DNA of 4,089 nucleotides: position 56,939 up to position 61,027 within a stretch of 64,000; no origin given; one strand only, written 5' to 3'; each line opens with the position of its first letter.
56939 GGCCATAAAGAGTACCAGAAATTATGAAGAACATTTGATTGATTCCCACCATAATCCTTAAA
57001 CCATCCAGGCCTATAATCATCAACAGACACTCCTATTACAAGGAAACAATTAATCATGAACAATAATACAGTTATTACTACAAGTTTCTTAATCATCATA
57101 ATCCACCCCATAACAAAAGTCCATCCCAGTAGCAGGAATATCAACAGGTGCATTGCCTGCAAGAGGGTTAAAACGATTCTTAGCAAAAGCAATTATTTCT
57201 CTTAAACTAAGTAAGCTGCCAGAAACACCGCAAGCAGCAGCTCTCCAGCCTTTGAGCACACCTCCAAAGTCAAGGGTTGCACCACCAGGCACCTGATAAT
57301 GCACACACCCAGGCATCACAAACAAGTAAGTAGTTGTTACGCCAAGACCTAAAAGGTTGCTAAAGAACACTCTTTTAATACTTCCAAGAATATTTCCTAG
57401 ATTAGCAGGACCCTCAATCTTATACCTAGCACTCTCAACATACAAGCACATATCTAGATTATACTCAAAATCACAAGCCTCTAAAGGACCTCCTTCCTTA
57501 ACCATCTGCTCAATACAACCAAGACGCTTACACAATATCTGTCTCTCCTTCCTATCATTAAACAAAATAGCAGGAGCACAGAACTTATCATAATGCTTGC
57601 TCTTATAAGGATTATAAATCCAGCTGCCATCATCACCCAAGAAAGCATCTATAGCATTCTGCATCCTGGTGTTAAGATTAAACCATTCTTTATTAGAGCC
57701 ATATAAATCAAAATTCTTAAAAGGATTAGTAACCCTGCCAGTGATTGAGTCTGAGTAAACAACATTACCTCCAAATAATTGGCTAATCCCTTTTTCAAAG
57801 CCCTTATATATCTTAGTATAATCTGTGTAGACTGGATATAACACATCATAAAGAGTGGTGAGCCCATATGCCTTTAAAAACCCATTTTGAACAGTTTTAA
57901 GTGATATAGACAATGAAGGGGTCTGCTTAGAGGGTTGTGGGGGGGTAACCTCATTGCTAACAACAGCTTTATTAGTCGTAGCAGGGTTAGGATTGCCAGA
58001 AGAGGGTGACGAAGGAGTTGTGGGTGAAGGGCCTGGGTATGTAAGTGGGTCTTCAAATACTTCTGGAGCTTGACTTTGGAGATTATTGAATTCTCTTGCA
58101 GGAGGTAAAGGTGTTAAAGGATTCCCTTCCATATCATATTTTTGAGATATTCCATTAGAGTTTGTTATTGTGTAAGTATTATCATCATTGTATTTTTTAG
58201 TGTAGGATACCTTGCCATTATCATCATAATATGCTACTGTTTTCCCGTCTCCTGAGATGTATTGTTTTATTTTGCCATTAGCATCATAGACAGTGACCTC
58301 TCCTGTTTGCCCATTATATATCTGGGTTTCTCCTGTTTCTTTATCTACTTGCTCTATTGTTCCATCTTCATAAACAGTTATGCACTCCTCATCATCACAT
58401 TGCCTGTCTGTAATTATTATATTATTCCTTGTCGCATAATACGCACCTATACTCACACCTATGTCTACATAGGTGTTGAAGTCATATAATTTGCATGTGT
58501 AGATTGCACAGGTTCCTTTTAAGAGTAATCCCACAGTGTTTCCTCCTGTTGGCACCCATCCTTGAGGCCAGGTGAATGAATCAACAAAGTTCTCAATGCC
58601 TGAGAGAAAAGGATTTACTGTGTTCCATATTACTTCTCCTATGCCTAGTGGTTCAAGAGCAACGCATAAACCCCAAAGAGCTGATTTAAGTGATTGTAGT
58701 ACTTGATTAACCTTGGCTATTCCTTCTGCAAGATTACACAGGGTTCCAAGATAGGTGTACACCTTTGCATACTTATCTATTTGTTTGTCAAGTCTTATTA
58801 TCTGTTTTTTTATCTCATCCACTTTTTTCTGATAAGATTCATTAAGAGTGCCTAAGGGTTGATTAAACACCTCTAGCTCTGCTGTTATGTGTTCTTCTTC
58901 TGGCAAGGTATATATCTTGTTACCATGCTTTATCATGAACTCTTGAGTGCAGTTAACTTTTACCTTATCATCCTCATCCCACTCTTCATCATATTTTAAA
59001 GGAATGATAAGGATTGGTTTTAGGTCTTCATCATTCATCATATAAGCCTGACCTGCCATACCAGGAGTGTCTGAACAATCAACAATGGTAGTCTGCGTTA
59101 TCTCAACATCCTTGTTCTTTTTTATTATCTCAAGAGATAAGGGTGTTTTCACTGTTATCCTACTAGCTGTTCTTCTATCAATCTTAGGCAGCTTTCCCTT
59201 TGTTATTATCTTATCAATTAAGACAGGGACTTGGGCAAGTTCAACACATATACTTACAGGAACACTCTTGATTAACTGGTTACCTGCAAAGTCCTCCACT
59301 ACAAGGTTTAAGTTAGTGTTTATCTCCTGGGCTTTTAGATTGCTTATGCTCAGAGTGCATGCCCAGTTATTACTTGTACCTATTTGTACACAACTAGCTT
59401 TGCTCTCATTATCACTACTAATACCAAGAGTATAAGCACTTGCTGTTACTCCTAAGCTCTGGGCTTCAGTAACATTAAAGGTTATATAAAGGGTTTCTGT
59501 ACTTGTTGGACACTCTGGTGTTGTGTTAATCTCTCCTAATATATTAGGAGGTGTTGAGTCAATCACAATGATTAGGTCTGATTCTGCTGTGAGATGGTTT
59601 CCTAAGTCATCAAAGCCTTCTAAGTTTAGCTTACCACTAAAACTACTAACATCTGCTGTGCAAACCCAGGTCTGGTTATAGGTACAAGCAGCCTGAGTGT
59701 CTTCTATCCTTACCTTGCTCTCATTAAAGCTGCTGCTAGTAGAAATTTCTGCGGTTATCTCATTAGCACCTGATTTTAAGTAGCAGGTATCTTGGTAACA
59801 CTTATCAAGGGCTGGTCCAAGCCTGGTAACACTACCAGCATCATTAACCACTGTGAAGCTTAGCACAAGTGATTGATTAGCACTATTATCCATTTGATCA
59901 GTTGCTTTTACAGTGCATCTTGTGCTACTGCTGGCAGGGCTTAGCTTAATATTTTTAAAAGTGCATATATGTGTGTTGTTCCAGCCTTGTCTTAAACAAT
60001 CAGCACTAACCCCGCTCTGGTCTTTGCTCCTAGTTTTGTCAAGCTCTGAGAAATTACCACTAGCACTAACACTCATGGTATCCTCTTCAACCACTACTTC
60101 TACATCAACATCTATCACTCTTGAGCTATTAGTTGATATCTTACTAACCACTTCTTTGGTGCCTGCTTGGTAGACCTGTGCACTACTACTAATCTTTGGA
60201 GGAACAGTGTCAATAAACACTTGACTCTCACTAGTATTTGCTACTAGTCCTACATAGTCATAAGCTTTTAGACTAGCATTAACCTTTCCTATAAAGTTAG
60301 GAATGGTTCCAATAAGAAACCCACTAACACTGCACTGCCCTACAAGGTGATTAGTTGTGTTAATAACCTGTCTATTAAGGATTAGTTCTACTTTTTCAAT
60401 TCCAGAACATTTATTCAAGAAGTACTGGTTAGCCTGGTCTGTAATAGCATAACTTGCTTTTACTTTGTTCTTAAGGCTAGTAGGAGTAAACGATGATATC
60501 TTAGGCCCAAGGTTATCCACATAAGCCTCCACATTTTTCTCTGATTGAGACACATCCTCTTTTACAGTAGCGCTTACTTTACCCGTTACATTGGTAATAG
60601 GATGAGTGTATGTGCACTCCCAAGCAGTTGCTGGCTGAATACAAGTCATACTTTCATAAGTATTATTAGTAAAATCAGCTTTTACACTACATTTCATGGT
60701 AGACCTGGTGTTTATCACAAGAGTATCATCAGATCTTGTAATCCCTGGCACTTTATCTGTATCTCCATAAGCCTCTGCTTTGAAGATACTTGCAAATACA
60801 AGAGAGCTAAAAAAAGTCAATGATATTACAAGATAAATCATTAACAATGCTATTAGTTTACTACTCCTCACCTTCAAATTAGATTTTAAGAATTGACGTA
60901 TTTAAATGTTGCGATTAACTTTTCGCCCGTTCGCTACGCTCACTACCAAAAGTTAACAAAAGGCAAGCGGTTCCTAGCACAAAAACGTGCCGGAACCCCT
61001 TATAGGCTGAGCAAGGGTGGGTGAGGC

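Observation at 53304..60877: Four-gene surface/envelope operon with no recognisable families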

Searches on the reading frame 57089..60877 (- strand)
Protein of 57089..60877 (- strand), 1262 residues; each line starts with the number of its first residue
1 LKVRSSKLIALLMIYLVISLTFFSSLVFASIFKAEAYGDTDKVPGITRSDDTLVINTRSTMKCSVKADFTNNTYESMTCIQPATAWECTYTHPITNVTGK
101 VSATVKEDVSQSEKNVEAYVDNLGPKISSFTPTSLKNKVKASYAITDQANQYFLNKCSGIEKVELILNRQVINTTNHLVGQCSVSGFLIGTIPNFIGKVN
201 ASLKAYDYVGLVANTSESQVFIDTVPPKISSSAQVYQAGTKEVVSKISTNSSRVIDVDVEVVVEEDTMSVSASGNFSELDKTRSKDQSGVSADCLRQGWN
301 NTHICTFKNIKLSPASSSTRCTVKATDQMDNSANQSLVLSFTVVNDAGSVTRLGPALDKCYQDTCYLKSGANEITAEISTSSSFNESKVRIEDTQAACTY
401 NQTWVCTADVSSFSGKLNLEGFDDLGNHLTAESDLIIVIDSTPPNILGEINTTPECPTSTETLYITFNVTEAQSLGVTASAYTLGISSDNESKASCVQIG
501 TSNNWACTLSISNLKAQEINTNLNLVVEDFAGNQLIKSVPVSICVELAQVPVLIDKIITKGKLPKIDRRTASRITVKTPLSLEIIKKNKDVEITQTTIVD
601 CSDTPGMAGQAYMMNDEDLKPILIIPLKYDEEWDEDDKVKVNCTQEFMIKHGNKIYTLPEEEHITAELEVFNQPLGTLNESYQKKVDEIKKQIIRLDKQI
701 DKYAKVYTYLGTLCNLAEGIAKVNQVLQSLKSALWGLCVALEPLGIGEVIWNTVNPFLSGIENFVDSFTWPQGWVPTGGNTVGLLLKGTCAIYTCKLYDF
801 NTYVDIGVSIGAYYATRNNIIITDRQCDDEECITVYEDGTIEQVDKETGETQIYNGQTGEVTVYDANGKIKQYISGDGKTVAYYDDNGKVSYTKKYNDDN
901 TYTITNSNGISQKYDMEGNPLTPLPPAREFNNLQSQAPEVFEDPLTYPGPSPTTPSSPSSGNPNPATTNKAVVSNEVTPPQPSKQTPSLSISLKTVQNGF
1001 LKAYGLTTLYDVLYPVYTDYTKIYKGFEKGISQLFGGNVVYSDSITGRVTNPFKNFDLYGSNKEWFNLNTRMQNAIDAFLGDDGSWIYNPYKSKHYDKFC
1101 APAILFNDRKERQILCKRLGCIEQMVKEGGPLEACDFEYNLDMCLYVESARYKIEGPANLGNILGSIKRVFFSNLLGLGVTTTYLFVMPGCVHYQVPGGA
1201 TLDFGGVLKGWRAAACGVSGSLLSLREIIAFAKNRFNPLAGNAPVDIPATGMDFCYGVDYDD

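Call 3: search_protein_families(library=pfam, proteins=[window:57089-60877:-], max_evalue=0.1)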
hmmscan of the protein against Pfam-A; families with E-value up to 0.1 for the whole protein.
window:57089-60877:- (1262 aa): 2 families
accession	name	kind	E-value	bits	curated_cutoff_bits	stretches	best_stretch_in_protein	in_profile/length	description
PF07661.19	MORN_2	-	0.0015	18.9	29.6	0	857-873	1-17/22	MORN repeat variant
PF19586.5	DUF6093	-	0.086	13.6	27.9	0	570-617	62-103/117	Family of unknown function (DUF6093)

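Call 10: search_solved_structures(query=window:57089-60877:-, max_evalue=1)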
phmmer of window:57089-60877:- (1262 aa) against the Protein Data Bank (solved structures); distinct sequences matched with E-value up to 1: 2.
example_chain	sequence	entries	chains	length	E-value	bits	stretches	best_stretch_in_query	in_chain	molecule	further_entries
5jx1_A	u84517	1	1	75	0.65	10.6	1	674-733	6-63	Chimera protein of Kinesin-like protein KIF3A and Microtubule-associated protein RP/EB fam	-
2b6g_A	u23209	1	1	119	0.9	10.2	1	939-994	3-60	Vts1p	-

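Call 11: search_protein_families(library=ncbifam, proteins=[window:57089-60877:-], max_evalue=0.1)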
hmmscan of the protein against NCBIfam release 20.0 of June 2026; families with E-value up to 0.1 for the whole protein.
window:57089-60877:- (1262 aa): 1 family
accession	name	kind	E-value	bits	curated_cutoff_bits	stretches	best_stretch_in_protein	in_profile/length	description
NF009102.0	PRK12446.1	equivalog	0.029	13.3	339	1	537-625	102-190/352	undecaprenyldiphospho-muramoylpentapeptide beta-N-acetylglucosaminyltransferase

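Call 18: find_homologous_proteins(query=window:57089-60877:-, max_evalue=0.001)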
Query window:57089-60877:- (1262 aa): 12 proteins with E <= 0.001 among 8000 candidates.
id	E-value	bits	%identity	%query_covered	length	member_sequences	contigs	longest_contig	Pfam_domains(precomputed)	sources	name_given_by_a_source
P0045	0.0e+0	2375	100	84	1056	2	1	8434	-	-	-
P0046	0.0e+0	1270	45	84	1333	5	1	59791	-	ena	-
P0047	0.0e+0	1257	49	100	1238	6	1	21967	-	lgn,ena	-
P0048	0.0e+0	1238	47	100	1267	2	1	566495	-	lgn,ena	-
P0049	0.0e+0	1191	52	65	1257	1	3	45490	-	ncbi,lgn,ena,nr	ncbi:MAG: hypothetical protein KKF46_06775 [Nanoarchaeota archaeon]|nr:hypothetical protein [Nanoarc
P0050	0.0e+0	1190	53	65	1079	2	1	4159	-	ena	-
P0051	0.0e+0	1077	42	53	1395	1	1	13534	-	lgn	-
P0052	0.0e+0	1023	56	64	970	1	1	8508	-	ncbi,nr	ncbi:hypothetical protein KY348_05905, partial [Candidatus Woesearchaeota archaeon]|nr:hypothetical 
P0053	7.5e-280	950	37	84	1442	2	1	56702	-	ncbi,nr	ncbi:peptidoglycan-binding protein [Candidatus Woesearchaeota archaeon]|nr:peptidoglycan-binding pro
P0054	4.3e-266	904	40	49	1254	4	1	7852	-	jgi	-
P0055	6.3e-247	841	45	64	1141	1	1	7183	-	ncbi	-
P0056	1.3e-224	767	42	40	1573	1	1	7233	-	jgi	-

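Call 79: search_solved_structures(query=A2, max_evalue=1)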
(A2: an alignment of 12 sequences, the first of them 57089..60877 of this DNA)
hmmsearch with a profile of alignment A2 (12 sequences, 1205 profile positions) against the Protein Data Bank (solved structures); distinct sequences matched with E-value up to 1: 2.
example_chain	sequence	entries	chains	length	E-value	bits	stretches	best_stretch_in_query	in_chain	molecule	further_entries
9y6s_8u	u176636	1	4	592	0.51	11.1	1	791-974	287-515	Radial spoke protein 3, putative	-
7o97_A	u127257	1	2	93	0.78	10.4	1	682-728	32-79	hypothetical protein UY81_C0065G0003 from Candidatus Giovannonibacteria bacterium converte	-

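Call 104: search_protein_families(library=phrogs, proteins=[window:57089-60877:-], max_evalue=0.01)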
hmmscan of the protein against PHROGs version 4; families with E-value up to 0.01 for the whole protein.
window:57089-60877:- (1262 aa): 0 families

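Call 106: search_protein_families(library=pfam, alignment_id=A2, max_evalue=0.01)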
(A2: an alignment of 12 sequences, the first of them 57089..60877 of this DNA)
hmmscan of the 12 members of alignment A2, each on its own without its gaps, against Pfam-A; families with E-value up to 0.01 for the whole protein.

A. member 1, window:57089-60877:- (1262 aa): 1 family
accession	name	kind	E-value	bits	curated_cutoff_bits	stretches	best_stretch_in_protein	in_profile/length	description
PF07661.19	MORN_2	-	0.0015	18.9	29.6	0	857-873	1-17/22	MORN repeat variant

B. families by the number of members that match (of 12 scanned): 5 families
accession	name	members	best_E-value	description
PF19077.6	Big_13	3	0.00011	Bacterial Ig-like domain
PF07202.18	Tcp10_C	2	0.00011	T-complex protein 10 C-terminus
PF01471.23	PG_binding_1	1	0.00011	Putative peptidoglycan binding domain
PF07661.19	MORN_2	1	0.0015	MORN repeat variant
PF07245.16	Phlebovirus_G2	1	0.0084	Phlebovirus glycoprotein G2 fusion domain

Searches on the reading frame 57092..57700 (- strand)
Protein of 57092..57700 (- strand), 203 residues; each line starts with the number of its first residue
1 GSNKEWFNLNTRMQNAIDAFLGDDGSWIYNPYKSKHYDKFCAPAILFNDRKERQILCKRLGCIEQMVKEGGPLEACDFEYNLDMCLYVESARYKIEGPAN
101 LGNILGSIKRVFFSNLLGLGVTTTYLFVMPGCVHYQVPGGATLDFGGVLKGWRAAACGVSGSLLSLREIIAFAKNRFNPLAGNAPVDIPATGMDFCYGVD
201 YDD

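Call 84: find_homologous_proteins(query=A5, max_evalue=0.001)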
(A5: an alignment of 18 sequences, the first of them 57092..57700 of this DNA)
Query A5 (18 sequences) (203 aa, profile of the alignment): 12 proteins with E <= 0.001 among 2814 candidates.
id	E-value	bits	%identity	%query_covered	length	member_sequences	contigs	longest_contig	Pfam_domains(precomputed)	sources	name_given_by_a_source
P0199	5.2e-44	168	71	94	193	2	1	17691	-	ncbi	-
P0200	7.1e-40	155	32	45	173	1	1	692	-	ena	-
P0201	1.3e-39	154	31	29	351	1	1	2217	-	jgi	-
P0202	6.8e-39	152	56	95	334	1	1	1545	-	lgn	-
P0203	1.3e-38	151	29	39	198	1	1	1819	-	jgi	jgi:hypothetical protein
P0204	3.1e-37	146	53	98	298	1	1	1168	-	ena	-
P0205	1.9e-36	144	47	93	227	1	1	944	-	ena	-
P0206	1.1e-33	135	51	96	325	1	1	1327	-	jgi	jgi:hypothetical protein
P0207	3.6e-33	133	28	41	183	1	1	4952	-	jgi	-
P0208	7.9e-27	112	32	18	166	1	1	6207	-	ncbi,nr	ncbi:MAG: hypothetical protein KKC75_06645 [Nanoarchaeota archaeon]|nr:hypothetical protein [Nanoarc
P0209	3.3e-22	97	-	-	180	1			-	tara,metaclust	tara:strand:- start:145 stop:687 length:543 start_codon:yes stop_codon:yes gene_type:complete|metacl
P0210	3.4e-18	84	42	19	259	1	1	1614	-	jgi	jgi:hypothetical protein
